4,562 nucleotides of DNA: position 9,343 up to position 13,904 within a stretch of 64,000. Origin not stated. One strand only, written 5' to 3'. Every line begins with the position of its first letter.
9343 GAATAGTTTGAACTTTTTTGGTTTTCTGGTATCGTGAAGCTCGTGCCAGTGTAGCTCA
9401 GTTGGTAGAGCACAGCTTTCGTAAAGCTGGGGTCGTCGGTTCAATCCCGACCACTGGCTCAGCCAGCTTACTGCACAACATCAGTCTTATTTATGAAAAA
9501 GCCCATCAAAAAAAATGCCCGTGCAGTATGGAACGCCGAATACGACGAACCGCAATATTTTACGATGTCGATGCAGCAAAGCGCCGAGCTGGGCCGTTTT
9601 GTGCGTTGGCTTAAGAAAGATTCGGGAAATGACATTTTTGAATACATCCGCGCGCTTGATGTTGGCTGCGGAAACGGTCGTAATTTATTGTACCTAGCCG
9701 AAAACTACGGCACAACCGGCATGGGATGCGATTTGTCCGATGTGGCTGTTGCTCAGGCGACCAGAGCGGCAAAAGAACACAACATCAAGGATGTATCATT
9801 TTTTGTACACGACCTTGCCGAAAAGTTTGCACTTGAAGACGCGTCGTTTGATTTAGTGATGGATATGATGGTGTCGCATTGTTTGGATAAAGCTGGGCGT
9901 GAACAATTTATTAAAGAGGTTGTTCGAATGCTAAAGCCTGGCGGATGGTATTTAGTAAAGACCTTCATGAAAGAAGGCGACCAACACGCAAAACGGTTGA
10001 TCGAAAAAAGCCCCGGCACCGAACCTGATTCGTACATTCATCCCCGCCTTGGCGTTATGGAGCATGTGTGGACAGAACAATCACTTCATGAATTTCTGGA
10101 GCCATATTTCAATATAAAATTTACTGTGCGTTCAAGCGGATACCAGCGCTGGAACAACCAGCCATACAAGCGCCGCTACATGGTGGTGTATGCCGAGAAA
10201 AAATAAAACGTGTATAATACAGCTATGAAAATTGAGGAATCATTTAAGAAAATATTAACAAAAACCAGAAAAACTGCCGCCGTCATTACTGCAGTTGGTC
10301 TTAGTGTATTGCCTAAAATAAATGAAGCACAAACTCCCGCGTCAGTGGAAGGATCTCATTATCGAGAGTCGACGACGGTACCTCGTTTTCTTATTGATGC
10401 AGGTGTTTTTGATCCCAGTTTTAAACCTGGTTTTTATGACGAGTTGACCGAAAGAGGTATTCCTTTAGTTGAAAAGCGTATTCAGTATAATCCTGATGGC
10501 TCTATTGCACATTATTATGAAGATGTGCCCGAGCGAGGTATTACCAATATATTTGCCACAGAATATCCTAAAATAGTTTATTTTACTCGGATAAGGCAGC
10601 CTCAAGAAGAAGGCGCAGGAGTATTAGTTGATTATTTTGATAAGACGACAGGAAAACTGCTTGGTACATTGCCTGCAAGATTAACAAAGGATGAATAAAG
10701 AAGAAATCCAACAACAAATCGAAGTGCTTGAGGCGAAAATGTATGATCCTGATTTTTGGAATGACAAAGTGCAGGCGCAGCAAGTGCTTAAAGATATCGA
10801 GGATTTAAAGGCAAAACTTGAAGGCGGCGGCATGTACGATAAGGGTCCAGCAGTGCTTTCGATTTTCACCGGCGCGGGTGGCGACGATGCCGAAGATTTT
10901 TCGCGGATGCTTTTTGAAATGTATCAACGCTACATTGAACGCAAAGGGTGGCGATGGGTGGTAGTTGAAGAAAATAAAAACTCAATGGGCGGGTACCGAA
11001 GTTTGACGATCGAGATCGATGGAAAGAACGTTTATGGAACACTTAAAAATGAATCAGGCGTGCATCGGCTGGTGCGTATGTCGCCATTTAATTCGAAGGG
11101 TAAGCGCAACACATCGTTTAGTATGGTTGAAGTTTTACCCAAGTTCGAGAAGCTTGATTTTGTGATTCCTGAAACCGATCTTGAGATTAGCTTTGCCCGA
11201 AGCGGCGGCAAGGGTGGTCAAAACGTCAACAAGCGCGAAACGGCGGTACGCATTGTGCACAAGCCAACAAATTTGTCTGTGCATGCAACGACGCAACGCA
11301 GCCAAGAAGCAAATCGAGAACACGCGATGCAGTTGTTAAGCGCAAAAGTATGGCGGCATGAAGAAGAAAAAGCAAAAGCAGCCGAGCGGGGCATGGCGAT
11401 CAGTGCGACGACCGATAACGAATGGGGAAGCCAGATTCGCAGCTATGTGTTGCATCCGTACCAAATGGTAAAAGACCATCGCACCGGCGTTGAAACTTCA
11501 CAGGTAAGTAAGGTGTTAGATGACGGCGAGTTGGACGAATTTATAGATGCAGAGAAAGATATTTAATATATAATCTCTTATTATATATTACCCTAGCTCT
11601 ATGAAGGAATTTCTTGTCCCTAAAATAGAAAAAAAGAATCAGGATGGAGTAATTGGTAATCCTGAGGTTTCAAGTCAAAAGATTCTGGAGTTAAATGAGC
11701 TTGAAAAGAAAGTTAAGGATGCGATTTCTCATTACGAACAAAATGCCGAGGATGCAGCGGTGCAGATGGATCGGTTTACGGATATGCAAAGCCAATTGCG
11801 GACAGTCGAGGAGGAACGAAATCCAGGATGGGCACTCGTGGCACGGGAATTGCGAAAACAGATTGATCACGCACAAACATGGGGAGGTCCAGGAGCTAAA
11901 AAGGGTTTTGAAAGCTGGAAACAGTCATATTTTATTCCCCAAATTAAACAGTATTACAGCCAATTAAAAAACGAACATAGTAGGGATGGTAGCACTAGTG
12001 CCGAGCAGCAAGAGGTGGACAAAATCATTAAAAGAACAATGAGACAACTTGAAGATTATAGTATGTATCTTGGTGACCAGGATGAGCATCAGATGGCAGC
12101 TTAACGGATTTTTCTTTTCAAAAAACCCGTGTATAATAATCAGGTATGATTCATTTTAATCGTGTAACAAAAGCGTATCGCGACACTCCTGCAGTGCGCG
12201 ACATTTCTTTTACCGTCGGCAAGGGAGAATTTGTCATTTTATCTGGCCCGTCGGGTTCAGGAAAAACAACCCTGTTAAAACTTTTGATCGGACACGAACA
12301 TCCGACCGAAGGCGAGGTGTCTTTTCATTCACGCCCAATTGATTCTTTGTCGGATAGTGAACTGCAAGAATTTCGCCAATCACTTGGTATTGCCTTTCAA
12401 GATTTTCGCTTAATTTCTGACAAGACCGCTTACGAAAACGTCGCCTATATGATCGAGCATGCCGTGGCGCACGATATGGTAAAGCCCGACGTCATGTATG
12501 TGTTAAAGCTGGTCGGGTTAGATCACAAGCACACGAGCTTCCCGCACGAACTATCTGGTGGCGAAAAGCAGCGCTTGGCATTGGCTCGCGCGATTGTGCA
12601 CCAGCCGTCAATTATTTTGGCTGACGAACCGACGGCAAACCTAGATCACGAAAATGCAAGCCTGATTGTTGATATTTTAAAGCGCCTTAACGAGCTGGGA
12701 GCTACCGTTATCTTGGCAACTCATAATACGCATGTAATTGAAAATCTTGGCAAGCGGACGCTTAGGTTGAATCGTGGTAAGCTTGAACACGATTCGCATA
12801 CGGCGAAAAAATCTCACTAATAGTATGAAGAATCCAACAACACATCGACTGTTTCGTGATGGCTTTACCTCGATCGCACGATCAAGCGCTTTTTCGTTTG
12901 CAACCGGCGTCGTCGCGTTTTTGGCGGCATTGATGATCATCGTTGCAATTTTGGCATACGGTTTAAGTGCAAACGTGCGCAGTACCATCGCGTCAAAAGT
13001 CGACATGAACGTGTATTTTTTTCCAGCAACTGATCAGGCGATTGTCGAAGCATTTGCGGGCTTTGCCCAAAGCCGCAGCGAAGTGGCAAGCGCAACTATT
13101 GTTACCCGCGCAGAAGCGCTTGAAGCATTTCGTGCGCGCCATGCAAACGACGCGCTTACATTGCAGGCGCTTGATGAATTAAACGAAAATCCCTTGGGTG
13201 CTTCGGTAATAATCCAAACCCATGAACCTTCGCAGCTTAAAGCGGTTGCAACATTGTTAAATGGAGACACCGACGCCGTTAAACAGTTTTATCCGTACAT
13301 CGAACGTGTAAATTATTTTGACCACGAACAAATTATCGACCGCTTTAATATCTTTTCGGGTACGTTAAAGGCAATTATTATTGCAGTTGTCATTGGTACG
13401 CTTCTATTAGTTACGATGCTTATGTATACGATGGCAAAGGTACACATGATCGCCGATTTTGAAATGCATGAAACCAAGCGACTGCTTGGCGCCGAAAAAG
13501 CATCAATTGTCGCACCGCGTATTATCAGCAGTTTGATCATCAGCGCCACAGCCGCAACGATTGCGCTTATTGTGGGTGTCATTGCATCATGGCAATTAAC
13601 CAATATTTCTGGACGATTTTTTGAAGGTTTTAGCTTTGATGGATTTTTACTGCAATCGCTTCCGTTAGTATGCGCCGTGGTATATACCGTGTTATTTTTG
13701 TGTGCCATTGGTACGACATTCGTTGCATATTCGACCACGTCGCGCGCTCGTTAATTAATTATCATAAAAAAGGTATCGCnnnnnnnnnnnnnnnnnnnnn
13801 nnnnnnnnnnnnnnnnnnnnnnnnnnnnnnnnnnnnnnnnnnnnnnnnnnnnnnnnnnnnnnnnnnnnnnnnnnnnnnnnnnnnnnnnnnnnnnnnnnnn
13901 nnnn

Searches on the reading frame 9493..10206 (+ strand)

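Call 7: search_protein_families(library=pfam, proteins=[window:9493-10206:+], max_evalue=0.001)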
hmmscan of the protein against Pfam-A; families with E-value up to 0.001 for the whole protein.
window:9493-10206:+ (237 aa): 16 families
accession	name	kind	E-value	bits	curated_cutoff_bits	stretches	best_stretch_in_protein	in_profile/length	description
PF13649.12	Methyltransf_25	-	8.7e-22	78.1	27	1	55-151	2-97/97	Methyltransferase domain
PF08241.18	Methyltransf_11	-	7.8e-20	71.8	21.2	1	55-154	1-94/95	Methyltransferase domain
PF13847.12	Methyltransf_31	-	3.5e-16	59.6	27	1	53-165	6-119/145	Methyltransferase domain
PF08242.18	Methyltransf_12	-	2.6e-15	57.3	30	1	55-152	1-97/98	Methyltransferase domain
PF13489.12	Methyltransf_23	-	3.4e-10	40.3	27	1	50-202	22-154/164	Methyltransferase domain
PF03848.20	TehB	-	4.9e-10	39.6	20.4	1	48-162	28-139/193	Tellurite resistance protein TehB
PF01209.24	Ubie_methyltran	-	4.9e-08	33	20.1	1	53-158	50-154/233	ubiE/COQ5 methyltransferase family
PF05724.17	TPMT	-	1.1e-07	32.2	26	1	53-161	40-159/218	Thiopurine S-methyltransferase (TPMT)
PF02353.26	CMAS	-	1.1e-07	31.9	27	1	53-167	65-176/273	Mycolic acid cyclopropane synthetase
PF05175.20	MTS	-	6.3e-07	29.6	23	1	53-153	34-136/170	Methyltransferase small domain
PF02390.23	Methyltransf_4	-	9.5e-05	22.4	24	0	54-120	5-74/173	Putative methyltransferase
PF07021.18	MetW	-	0.00011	22.3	21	1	53-122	16-79/193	Methionine biosynthesis protein MetW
PF06325.19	PrmA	-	0.00037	20.5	22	1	54-164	165-267/296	Ribosomal protein L11 methyltransferase (PrmA)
PF03291.22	mRNA_G-N7_MeTrfase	-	0.00045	19.9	26.6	1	48-154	59-179/315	mRNA (guanine-N(7))-methyltransferase domain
PF08003.17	Methyltransf_9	-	0.00045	19.7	23.8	1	54-187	119-249/315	Protein of unknown function (DUF1698)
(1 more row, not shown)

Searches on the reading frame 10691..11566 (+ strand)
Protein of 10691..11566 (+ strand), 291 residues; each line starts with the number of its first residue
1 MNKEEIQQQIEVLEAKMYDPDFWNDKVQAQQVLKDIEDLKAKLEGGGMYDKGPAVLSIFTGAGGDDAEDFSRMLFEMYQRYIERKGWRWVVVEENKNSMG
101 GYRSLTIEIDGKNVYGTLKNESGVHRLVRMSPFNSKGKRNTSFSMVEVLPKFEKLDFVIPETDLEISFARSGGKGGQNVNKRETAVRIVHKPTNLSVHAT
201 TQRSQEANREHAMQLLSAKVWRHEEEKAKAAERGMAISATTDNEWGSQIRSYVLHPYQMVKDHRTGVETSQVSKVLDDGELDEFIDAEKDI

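Call 7: search_protein_families(library=pfam, proteins=[window:10691-11566:+], max_evalue=0.001)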
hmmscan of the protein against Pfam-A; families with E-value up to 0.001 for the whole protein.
window:10691-11566:+ (291 aa): 3 families
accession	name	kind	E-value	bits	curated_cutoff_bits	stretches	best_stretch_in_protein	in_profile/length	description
PF03462.23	PCRF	-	9.5e-41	140.2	24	1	39-146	87-194/194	PCRF domain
PF00472.26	RF-1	-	1.3e-34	119.1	35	1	154-264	2-116/116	RF-1 domain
PF16326.10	ABC_tran_CTD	-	2.7e-05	24.7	32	1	4-44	18-58/69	ABC transporter C-terminal domain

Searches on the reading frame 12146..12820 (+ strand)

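Call 8: search_protein_families(library=pfam, proteins=[window:12146-12820:+], max_evalue=0.001)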
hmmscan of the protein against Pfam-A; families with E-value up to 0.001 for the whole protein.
window:12146-12820:+ (224 aa): 9 families
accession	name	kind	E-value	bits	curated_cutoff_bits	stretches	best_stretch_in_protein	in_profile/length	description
PF00005.33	ABC_tran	-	3.6e-35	122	25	1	18-164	2-137/137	ABC transporter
PF13304.12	AAA_21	-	1.6e-12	48.6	27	1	133-198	235-303/304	AAA domain, putative AbiEii toxin, Type IV TA system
PF02463.25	SMC_N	-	6.4e-08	32.7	40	1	28-203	25-206/220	RecF/RecN/SMC N terminal domain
PF25199.1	nSTAND_NTPase5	-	1.7e-05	25.1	34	1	25-92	39-110/145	Novel STAND NTPase 5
PF20720.3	nSTAND3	-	3.5e-05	24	27.2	1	11-50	1-40/155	Novel STAND NTPase 3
PF13401.12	AAA_22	-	0.00023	21.9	27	1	28-85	6-59/130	AAA domain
PF13481.12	AAA_25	-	0.00048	20.2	27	0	24-44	30-50/195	AAA domain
PF13191.12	AAA_16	-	0.00051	21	32.6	1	25-54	22-51/167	AAA ATPase domain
PF03193.22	RsgA_GTPase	-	0.00051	20.3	30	0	26-61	105-140/174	RsgA GTPase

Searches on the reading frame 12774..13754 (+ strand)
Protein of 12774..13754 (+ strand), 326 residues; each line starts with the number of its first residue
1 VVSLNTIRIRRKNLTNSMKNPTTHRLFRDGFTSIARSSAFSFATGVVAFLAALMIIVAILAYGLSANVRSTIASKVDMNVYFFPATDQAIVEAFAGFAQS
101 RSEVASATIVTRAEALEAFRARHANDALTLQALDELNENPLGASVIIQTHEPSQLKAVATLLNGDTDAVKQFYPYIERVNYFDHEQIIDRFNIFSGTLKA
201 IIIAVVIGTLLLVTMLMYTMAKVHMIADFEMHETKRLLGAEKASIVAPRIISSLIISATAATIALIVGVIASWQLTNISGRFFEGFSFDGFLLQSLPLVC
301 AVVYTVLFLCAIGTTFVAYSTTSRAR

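Call 8: search_protein_families(library=pfam, proteins=[window:12774-13754:+], max_evalue=0.001)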
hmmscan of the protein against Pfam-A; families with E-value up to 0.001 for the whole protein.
window:12774-13754:+ (326 aa): 2 families
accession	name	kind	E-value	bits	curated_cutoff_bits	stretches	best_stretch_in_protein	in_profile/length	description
PF18075.7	FtsX_ECD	-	7.1e-10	39.8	23.5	1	76-163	1-88/96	FtsX extracellular domain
PF02687.27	FtsX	-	4.7e-05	23.9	25.5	1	204-321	2-114/120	FtsX-like permease C-terminal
